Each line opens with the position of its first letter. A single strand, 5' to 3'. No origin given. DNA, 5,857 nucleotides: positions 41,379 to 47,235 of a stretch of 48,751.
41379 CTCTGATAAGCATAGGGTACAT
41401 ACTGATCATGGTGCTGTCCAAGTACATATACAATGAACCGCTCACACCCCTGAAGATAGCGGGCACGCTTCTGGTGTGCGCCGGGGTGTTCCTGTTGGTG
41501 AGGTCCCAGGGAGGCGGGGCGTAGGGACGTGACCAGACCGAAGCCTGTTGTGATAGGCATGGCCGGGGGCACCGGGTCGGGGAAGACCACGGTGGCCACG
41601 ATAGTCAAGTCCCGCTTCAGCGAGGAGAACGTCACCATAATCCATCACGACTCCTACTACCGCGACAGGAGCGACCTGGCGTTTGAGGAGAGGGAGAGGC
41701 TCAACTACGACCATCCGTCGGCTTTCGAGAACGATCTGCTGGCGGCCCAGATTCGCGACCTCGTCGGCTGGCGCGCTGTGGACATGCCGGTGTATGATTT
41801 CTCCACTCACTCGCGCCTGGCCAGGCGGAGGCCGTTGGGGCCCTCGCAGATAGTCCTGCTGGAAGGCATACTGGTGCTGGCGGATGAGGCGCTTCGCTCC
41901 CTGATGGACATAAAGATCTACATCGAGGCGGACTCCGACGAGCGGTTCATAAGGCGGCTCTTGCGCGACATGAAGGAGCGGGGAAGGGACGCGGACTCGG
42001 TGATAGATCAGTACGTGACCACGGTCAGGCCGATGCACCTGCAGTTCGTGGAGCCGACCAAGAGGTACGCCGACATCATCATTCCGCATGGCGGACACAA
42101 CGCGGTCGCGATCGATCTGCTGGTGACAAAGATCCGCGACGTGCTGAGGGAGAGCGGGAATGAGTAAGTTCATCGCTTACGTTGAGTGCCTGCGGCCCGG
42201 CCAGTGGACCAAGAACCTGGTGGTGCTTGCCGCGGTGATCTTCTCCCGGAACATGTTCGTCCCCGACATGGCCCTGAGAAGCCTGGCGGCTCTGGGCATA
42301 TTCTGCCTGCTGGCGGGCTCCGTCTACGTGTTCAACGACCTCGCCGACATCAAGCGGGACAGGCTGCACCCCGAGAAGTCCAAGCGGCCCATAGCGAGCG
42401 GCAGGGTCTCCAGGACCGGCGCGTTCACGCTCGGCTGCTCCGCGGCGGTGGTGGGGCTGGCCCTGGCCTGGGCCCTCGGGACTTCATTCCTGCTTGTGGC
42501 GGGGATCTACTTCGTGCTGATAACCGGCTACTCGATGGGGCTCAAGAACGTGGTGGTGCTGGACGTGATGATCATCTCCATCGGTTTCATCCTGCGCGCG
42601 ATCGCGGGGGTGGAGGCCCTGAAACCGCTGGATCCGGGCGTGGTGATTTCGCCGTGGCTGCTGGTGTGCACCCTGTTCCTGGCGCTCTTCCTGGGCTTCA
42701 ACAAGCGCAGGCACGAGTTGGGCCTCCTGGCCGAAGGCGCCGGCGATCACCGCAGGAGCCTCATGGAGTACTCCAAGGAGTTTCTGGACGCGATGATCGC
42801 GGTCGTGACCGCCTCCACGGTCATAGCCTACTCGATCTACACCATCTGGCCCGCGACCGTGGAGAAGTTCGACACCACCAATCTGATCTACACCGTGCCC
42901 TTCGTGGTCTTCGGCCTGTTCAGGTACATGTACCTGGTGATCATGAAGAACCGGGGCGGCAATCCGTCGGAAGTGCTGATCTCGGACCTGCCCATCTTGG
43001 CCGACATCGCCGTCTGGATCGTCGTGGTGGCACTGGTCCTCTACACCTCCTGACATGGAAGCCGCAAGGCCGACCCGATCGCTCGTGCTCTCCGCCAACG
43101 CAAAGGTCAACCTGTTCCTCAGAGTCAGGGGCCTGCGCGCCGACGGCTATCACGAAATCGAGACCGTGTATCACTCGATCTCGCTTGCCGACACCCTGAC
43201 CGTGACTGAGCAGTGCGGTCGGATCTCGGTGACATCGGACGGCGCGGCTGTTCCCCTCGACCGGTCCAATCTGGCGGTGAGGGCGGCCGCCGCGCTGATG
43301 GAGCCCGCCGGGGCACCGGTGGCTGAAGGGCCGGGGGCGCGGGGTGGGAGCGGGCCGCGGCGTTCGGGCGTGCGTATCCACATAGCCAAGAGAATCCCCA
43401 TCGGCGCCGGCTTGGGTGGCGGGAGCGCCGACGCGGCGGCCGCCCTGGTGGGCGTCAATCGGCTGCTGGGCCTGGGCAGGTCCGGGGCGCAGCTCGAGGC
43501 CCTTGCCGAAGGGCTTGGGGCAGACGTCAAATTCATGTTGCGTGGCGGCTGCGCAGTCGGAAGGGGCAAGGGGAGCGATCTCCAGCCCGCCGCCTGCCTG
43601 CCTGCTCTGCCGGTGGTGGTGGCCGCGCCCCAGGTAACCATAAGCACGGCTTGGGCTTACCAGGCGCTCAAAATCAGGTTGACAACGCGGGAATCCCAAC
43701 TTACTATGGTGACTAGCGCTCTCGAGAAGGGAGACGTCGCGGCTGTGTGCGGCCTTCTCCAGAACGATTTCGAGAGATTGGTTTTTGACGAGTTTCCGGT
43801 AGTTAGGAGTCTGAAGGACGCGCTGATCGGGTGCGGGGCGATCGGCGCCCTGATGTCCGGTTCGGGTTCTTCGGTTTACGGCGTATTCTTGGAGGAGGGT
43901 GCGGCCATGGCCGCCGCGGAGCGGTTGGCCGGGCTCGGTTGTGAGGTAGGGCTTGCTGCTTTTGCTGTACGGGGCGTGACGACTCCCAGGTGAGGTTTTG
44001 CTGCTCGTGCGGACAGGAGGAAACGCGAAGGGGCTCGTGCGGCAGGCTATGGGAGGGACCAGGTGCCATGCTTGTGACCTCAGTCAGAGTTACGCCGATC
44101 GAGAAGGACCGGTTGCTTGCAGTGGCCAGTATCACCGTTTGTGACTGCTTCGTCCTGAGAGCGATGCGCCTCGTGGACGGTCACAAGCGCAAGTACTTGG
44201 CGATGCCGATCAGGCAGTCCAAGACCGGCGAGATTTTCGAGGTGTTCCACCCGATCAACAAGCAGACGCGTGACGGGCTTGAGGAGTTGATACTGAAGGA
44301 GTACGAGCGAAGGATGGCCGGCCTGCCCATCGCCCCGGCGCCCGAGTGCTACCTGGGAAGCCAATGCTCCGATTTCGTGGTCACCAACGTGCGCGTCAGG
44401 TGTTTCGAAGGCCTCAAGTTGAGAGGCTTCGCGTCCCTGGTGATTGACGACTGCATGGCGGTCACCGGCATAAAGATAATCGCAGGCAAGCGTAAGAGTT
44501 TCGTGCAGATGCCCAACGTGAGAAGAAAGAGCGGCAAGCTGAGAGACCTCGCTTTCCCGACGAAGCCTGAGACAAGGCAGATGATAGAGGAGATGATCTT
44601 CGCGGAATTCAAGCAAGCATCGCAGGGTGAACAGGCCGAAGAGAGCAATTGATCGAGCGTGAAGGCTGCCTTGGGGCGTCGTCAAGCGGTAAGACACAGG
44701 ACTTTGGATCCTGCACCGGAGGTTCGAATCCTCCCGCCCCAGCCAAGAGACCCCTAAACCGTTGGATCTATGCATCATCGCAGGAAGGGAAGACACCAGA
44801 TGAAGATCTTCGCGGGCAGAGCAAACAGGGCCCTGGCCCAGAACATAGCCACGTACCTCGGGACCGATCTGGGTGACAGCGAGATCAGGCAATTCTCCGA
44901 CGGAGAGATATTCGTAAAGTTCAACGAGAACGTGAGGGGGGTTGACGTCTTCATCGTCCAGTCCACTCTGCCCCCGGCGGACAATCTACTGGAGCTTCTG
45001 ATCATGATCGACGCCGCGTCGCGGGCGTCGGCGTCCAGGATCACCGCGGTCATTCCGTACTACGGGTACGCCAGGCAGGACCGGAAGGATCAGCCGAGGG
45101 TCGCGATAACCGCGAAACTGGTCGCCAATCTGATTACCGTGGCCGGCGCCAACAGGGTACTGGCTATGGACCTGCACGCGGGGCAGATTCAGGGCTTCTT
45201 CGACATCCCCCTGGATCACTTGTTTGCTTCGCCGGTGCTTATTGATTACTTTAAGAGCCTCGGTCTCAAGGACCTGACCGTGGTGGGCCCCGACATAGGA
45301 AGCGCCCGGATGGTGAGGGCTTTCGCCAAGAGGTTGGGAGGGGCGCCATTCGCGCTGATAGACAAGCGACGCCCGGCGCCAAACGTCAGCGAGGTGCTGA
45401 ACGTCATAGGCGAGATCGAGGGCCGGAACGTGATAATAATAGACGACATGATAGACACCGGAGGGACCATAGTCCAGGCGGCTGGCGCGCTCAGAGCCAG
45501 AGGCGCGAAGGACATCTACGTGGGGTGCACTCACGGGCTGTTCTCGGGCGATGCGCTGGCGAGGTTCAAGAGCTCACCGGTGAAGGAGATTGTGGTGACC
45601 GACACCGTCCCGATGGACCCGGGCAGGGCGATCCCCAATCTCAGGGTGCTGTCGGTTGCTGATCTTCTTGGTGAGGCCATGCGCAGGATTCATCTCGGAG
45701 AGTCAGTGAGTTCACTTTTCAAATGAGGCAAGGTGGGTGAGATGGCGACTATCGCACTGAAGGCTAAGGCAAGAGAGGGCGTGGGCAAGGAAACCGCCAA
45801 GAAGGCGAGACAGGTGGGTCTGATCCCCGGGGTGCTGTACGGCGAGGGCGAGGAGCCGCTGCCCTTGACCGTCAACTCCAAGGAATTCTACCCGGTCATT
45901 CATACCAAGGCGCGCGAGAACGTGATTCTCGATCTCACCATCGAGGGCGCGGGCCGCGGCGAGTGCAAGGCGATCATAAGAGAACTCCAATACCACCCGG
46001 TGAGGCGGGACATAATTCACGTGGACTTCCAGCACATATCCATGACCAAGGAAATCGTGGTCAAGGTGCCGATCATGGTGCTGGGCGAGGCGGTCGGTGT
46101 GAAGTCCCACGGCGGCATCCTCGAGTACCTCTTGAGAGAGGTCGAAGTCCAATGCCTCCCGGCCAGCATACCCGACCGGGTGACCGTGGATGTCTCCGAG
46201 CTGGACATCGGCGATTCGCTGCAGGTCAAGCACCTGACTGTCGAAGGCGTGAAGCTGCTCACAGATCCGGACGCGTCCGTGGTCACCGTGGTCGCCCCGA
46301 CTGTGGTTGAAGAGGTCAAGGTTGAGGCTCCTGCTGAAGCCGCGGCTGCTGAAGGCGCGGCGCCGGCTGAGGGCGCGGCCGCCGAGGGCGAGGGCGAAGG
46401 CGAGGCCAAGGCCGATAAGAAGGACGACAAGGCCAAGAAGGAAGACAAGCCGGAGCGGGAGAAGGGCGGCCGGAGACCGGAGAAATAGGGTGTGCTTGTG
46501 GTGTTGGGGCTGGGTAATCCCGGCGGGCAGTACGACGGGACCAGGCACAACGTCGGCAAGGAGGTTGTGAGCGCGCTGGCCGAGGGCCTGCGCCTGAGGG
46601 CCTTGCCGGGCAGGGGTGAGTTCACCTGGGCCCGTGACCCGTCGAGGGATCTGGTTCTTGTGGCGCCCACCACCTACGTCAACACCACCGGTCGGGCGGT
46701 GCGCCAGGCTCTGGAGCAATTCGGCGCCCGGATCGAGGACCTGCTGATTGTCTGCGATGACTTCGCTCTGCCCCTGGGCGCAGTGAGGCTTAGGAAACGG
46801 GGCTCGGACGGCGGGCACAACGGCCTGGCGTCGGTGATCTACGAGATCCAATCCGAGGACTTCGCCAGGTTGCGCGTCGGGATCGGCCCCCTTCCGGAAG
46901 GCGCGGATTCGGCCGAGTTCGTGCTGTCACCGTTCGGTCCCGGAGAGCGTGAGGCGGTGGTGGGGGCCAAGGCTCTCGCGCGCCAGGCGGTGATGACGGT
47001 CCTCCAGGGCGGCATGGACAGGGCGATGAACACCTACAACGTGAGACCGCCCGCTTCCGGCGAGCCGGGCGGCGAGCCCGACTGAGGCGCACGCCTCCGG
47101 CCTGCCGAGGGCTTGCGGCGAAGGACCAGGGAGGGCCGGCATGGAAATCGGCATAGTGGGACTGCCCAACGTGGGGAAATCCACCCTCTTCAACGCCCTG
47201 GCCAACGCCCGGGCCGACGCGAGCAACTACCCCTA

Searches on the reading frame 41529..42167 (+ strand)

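Call 9: search_protein_families(library=pfam, proteins=[window:41529-42167:+], max_evalue=0.0001)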
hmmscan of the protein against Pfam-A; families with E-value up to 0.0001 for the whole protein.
window:41529-42167:+ (212 aa): 4 families
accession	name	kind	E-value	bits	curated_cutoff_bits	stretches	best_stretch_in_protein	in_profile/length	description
PF00485.24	PRK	-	2.4e-43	148.7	22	1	8-193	1-195/196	Phosphoribulokinase / Uridine kinase family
PF06414.18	Zeta_toxin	-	3.5e-07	30.3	22.3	1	3-43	13-54/199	Zeta toxin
PF13207.12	AAA_17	-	9.3e-06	26.4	27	0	119-158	94-132/136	AAA domain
PF13238.12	AAA_18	-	1.7e-05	25.7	29.4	1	9-154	1-119/128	AAA domain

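Call 11: search_protein_families(library=ncbifam, proteins=[window:41529-42167:+], max_evalue=0.00001)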
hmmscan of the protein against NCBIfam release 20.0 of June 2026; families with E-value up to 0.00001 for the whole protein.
window:41529-42167:+ (212 aa): 8 families
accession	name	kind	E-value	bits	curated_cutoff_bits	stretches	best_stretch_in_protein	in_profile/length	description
NF004018.0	PRK05480.1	equivalog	1.2e-87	292.7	180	1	4-208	4-208/210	uridine kinase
TIGR00235.1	udk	equivalog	3.1e-79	265.4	220.3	1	1-206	1-206/207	uridine kinase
NF005655.0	PRK07429.1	subfamily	2.8e-32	112.2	236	1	5-185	7-183/326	phosphoribulokinase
NF006085.0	PRK08233.1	equivalog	7.1e-16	58.6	198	1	5-207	4-178/184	hypothetical protein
NF006743.0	PRK09270.1-2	equivalog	1.9e-10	40.2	227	1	7-187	29-214/217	nucleoside/nucleotide kinase family protein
NF006746.0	PRK09270.1-5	subfamily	7.2e-10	38.1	250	1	6-185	21-205/210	nucleoside/nucleotide kinase family protein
NF005807.0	PRK07667.1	equivalog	8.5e-09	35.2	221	1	6-185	17-192/193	kinase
TIGR00554.2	panK_bact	equivalog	2.9e-08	33.4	235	1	4-145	80-239/310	type I pantothenate kinase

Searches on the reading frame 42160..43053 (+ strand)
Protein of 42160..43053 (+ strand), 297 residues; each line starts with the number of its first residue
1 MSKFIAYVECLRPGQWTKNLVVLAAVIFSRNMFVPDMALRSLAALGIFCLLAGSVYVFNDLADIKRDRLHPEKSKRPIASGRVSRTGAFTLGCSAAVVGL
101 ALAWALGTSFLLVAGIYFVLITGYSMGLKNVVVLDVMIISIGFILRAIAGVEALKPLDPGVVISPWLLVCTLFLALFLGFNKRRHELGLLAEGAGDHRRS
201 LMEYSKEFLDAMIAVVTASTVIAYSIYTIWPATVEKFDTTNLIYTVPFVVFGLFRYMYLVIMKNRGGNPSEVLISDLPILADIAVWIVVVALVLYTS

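Call 9: search_protein_families(library=pfam, proteins=[window:42160-43053:+], max_evalue=0.0001)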
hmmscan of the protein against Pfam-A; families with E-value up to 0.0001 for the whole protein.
window:42160-43053:+ (297 aa): 1 family
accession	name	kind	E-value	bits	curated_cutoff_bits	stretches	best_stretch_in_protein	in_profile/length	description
PF01040.23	UbiA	-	2.2e-23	83.3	34.2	1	27-265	9-237/250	UbiA prenyltransferase family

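Call 11: search_protein_families(library=ncbifam, proteins=[window:42160-43053:+], max_evalue=0.00001)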
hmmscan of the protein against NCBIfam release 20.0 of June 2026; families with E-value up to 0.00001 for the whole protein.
window:42160-43053:+ (297 aa): 12 families
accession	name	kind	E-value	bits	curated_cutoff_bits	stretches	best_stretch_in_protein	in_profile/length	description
NF008977.0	PRK12324.1-2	equivalog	4.4e-83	279.1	234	1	5-296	3-289/297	decaprenyl-phosphate phosphoribosyltransferase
NF008978.0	PRK12324.1-4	equivalog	1.8e-54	184.9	207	1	6-296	34-321/322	decaprenyl-phosphate phosphoribosyltransferase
NF006088.0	PRK08238.1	equivalog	1.4e-47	162.5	351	1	5-263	193-448/482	UbiA family prenyltransferase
NF008976.0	PRK12324.1-1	equivalog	1.7e-41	142.6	474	1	8-294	22-303/306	decaprenyl-phosphate phosphoribosyltransferase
NF009523.0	PRK12884.1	equivalog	1.3e-12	47.6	269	1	3-141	3-137/279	prenyltransferase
TIGR01473.1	cyoE_ctaB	equivalog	4.4e-11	43.1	210.3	1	6-174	2-169/281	heme o synthase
NF045897.1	SCO3242_trans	equivalog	3.2e-09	36.8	260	1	56-131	48-122/287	SCO3242 family prenyltransferase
NF035940.1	prenyl_rel_EboC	equivalog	3.6e-09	36.4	250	1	42-132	43-130/292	UbiA-like protein EboC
NF009521.0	PRK12882.1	equivalog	6e-08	32.2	296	1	6-139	7-137/280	geranylgeranylglycerol-phosphate geranylgeranyltransferase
NF009525.0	PRK12887.1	equivalog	2.8e-07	30.2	226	1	29-126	43-139/310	homogentisate phytyltransferase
TIGR01474.1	ubiA_proteo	equivalog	9.6e-07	28.6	275.45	1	13-155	22-156/282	4-hydroxybenzoate octaprenyltransferase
NF041585.1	MqnP_Cj_Hp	exception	8.3e-06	25.5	375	0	23-155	22-155/281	menaquinone biosynthesis prenyltransferase MqnP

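Call 44: search_solved_structures(query=window:42160-43053:+, max_evalue=1)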
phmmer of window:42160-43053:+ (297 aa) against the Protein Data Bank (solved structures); distinct sequences matched with E-value up to 1: 4.
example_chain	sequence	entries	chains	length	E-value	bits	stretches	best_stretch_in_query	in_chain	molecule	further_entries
8j8j_D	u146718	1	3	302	3.4e-31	111.8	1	7-291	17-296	Decaprenyl-phosphate phosphoribosyltransferase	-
8j8k_A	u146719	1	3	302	9.9e-23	84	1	7-291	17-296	Decaprenyl-phosphate phosphoribosyltransferase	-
4od4_A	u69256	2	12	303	1.6e-05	27.5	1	27-174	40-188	4-hydroxybenzoate octaprenyltransferase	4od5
8jnm_A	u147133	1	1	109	0.69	12.3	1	130-188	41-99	PsbW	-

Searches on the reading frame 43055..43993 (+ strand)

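Call 9: search_protein_families(library=pfam, proteins=[window:43055-43993:+], max_evalue=0.0001)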
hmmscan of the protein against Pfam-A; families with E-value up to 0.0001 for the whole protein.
window:43055-43993:+ (312 aa): 2 families
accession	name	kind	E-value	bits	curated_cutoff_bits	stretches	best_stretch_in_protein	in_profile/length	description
PF00288.32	GHMP_kinases_N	-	3.1e-13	50.2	22.3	1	72-164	1-86/87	GHMP kinases N terminal domain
PF08544.19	GHMP_kinases_C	-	6.3e-10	39.7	21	1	221-291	3-79/85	GHMP kinases C terminal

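Call 11: search_protein_families(library=ncbifam, proteins=[window:43055-43993:+], max_evalue=0.00001)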
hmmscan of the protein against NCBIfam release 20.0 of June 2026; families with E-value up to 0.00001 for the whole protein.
window:43055-43993:+ (312 aa): 9 families
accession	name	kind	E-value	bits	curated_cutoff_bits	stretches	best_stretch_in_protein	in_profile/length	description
NF002870.0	PRK03188.1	equivalog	5.2e-61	206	286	1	4-296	5-288/310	4-(cytidine 5'-diphospho)-2-C-methyl-D-erythritol kinase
TIGR00154.1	ispE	equivalog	1.8e-58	198.4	138.7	1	10-290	3-274/294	4-(cytidine 5'-diphospho)-2-C-methyl-D-erythritol kinase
NF011202.0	PRK14608.1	equivalog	3.1e-50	171.1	204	1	7-292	7-279/294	4-(cytidine 5'-diphospho)-2-C-methyl-D-erythritol kinase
NF011205.0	PRK14611.1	equivalog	8.7e-39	133.6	364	1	11-277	3-251/275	4-(cytidine 5'-diphospho)-2-C-methyl-D-erythritol kinase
NF011207.0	PRK14613.1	equivalog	4.6e-31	108.1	359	1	104-281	92-273/297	4-(cytidine 5'-diphospho)-2-C-methyl-D-erythritol kinase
NF003216.0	PRK04181.1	equivalog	3.7e-22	79.3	191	1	12-276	3-252/257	4-(cytidine 5'-diphospho)-2-C-methyl-D-erythritol kinase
NF002288.1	PRK01212.1-4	equivalog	1.1e-18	67.3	194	1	45-289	26-276/303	homoserine kinase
TIGR00191.1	thrB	equivalog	9.6e-12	44.4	168.25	1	61-282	48-269/304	homoserine kinase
NF004568.0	PRK05905.1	equivalog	5.8e-10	39.3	321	1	106-274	90-252/261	4-(cytidine 5'-diphospho)-2-C-methyl-D-erythritol kinase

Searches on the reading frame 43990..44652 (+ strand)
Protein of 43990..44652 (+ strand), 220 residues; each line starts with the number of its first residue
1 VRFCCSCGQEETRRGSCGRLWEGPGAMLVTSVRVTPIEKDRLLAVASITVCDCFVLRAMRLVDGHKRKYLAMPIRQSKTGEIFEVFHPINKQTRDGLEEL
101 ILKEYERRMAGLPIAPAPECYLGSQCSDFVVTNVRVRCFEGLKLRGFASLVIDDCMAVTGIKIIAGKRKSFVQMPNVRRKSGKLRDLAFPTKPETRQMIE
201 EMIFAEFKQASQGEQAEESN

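Call 9: search_protein_families(library=pfam, proteins=[window:43990-44652:+], max_evalue=0.0001)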
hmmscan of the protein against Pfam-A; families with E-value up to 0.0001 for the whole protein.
window:43990-44652:+ (220 aa): 1 family
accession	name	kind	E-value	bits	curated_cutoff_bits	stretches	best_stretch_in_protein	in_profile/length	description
PF04026.17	SpoVG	-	1.3e-44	150.6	29.6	2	27-106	1-81/82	SpoVG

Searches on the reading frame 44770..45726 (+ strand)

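Call 9: search_protein_families(library=pfam, proteins=[window:44770-45726:+], max_evalue=0.0001)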
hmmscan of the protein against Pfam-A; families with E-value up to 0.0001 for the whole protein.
window:44770-45726:+ (318 aa): 3 families
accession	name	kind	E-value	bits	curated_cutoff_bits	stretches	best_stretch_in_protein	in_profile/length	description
PF13793.12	Pribosyltran_N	-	6e-52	174.9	25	1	11-126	1-117/117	N-terminal domain of ribose phosphate pyrophosphokinase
PF14572.12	Pribosyl_synth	-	2.4e-29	103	27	1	208-318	73-184/184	Phosphoribosyl synthetase-associated domain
PF00156.33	Pribosyltran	-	3e-15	56.3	26.3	1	160-255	22-124/158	Phosphoribosyl transferase domain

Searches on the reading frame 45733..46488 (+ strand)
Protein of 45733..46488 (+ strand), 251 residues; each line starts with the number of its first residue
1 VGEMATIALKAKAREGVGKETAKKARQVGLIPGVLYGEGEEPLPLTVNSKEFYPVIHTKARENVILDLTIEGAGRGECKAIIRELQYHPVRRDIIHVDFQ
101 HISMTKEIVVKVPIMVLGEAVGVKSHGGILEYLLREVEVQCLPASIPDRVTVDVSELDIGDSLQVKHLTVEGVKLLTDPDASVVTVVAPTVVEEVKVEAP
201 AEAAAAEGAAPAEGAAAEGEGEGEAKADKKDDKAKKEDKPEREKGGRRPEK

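Call 9: search_protein_families(library=pfam, proteins=[window:45733-46488:+], max_evalue=0.0001)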
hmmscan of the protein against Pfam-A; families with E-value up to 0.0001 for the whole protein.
window:45733-46488:+ (251 aa): 2 families
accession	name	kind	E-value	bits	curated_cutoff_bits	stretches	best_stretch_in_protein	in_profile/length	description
PF14693.11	Ribosomal_TL5_C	-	4.3e-26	91.5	27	1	107-189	1-83/84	Ribosomal protein TL5, C-terminal domain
PF01386.24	Ribosomal_L25p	-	7.5e-25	87.7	23.6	1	9-99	1-82/82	Ribosomal L25p family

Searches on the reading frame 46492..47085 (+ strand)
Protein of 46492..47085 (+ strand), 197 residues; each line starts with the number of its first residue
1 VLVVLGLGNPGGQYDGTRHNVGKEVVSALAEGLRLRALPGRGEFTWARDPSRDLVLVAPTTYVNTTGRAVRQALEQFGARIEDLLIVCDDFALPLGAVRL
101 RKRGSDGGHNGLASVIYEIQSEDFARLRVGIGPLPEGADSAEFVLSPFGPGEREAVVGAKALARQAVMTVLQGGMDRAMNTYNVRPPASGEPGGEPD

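Call 10: search_protein_families(library=pfam, proteins=[window:46492-47085:+], max_evalue=0.0001)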
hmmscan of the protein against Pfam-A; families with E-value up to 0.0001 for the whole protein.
window:46492-47085:+ (197 aa): 1 family
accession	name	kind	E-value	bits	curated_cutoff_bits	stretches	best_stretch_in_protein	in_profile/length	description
PF01195.25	Pept_tRNA_hydro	-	2.6e-50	171.2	27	1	4-183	2-183/183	Peptidyl-tRNA hydrolase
